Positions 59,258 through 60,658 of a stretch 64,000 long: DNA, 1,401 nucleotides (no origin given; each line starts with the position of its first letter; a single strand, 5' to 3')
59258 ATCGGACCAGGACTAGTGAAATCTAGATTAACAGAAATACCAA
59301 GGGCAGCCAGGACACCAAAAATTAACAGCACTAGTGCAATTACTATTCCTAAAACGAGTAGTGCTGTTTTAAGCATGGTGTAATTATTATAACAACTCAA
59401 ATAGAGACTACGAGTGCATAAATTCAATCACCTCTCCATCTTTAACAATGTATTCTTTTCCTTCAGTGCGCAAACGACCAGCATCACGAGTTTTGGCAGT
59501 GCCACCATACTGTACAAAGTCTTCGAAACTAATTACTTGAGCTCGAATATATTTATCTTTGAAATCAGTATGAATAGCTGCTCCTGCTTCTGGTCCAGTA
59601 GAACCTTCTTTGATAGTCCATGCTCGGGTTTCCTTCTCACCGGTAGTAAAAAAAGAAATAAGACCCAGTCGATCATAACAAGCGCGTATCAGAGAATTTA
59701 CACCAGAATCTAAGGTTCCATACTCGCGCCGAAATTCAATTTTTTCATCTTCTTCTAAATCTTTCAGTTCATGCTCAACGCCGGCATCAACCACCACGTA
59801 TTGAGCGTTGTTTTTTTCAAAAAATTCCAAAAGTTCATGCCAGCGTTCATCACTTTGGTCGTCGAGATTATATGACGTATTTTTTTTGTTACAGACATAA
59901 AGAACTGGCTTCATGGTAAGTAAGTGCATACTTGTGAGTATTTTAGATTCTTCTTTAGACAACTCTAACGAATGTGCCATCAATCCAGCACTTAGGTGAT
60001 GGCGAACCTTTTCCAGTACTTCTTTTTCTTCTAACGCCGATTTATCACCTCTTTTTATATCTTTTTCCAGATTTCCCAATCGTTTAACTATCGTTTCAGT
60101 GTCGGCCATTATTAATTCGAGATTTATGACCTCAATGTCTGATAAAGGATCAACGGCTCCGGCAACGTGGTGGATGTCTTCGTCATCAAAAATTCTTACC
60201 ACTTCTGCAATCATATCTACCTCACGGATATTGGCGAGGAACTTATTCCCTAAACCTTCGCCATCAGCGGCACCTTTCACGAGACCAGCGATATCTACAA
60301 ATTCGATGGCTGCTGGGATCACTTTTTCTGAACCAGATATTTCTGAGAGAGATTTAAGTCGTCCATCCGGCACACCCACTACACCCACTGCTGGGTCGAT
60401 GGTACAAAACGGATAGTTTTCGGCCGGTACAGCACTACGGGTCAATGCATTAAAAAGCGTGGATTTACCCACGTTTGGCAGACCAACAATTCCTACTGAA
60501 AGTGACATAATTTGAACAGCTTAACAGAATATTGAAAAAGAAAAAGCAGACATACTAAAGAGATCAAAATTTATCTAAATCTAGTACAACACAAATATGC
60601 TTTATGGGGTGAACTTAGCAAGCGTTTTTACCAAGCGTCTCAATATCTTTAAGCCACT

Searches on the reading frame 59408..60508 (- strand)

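Call 63: search_protein_families(library=pfam, proteins=[window:59408-60508:-], max_evalue=0.001)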
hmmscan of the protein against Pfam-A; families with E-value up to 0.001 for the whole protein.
window:59408-60508:- (366 aa): 3 families
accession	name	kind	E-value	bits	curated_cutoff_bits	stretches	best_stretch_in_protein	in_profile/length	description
PF06071.19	YchF-GTPase_C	-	1.9e-32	111.6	27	1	283-364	1-82/84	Protein of unknown function (DUF933)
PF01926.29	MMR_HSR1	-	9.3e-22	77.7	21.9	1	5-110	2-87/113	50S ribosome-binding GTPase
PF02421.24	FeoB_N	-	1.6e-07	31.5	27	1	5-45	3-43/156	Ferrous iron transport protein B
